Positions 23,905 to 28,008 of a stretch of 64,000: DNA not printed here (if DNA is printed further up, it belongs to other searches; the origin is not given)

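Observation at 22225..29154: Giant 2309-aa protein combining a secreted tandem-repeat N-terminus, a polytopic membrane domain of about 800 aa and a cytoplasmic GH94-like phosphorylase region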

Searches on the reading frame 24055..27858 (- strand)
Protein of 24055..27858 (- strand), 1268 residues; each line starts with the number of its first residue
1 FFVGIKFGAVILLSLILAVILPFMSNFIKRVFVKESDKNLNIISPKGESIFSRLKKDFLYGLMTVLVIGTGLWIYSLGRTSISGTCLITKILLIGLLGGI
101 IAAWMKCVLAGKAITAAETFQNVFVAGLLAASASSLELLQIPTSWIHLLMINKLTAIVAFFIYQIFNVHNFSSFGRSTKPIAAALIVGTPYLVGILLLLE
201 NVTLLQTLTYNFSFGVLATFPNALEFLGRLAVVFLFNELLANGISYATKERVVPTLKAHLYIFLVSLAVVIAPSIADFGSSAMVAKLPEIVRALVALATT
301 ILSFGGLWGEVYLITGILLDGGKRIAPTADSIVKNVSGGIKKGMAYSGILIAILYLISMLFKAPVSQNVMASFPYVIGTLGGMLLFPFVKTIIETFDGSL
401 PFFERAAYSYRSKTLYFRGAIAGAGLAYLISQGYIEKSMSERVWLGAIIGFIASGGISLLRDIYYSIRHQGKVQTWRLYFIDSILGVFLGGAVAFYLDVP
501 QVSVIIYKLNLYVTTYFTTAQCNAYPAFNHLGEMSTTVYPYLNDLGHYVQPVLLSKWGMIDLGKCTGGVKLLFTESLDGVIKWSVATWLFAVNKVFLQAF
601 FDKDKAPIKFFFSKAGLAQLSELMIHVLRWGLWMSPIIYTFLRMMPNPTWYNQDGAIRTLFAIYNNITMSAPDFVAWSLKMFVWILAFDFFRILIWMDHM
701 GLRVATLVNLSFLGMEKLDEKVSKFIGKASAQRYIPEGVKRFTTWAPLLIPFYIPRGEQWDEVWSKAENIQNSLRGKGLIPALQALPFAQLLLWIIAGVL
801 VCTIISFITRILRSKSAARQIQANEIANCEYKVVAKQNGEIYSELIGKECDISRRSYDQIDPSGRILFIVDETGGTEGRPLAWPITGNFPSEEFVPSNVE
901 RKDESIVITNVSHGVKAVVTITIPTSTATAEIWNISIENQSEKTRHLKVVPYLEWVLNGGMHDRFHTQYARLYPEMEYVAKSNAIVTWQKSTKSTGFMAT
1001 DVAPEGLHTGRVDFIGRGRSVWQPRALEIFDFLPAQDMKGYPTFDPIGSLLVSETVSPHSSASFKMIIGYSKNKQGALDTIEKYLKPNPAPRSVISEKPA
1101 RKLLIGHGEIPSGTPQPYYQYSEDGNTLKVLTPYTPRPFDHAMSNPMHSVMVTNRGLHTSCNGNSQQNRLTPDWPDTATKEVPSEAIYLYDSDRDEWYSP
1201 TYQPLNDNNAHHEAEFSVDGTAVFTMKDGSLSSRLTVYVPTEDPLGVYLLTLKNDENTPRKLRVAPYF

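Call 9: search_solved_structures(query=window:24055-27858:-, max_evalue=10, show_alignments=1)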
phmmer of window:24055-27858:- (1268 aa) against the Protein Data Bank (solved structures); distinct sequences matched with E-value up to 10: 9.
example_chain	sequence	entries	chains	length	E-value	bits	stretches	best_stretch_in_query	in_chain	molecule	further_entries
8rf9_A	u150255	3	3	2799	7.6e-14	53.5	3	818-1059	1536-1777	Cyclic beta 1-2 glucan synthetase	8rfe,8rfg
8rf0_A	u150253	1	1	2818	7.8e-14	53.5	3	818-1059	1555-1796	Cyclic beta-(1,2)-glucan synthase NdvB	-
8bou_A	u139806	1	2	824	4.1e-06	27.9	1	1108-1267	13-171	N,N'-diacetylchitobiose phosphorylase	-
1v7v_A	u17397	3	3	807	0.00045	21.2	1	1120-1261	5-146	chitobiose phosphorylase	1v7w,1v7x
3acs_A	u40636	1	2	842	0.0037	18.2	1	1108-1261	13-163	Cellobiose Phosphorylase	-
2cqs_A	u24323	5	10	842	0.0037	18.1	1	1108-1261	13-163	Cellobiose Phosphorylase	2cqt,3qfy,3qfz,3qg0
3act_A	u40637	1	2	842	0.0037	18.1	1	1108-1261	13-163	Cellobiose Phosphorylase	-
3afj_A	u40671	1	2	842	0.0038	18.1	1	1108-1261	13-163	Cellobiose Phosphorylase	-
4zle_A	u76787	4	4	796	1.5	9.5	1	1182-1268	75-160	Putative b-glycan phosphorylase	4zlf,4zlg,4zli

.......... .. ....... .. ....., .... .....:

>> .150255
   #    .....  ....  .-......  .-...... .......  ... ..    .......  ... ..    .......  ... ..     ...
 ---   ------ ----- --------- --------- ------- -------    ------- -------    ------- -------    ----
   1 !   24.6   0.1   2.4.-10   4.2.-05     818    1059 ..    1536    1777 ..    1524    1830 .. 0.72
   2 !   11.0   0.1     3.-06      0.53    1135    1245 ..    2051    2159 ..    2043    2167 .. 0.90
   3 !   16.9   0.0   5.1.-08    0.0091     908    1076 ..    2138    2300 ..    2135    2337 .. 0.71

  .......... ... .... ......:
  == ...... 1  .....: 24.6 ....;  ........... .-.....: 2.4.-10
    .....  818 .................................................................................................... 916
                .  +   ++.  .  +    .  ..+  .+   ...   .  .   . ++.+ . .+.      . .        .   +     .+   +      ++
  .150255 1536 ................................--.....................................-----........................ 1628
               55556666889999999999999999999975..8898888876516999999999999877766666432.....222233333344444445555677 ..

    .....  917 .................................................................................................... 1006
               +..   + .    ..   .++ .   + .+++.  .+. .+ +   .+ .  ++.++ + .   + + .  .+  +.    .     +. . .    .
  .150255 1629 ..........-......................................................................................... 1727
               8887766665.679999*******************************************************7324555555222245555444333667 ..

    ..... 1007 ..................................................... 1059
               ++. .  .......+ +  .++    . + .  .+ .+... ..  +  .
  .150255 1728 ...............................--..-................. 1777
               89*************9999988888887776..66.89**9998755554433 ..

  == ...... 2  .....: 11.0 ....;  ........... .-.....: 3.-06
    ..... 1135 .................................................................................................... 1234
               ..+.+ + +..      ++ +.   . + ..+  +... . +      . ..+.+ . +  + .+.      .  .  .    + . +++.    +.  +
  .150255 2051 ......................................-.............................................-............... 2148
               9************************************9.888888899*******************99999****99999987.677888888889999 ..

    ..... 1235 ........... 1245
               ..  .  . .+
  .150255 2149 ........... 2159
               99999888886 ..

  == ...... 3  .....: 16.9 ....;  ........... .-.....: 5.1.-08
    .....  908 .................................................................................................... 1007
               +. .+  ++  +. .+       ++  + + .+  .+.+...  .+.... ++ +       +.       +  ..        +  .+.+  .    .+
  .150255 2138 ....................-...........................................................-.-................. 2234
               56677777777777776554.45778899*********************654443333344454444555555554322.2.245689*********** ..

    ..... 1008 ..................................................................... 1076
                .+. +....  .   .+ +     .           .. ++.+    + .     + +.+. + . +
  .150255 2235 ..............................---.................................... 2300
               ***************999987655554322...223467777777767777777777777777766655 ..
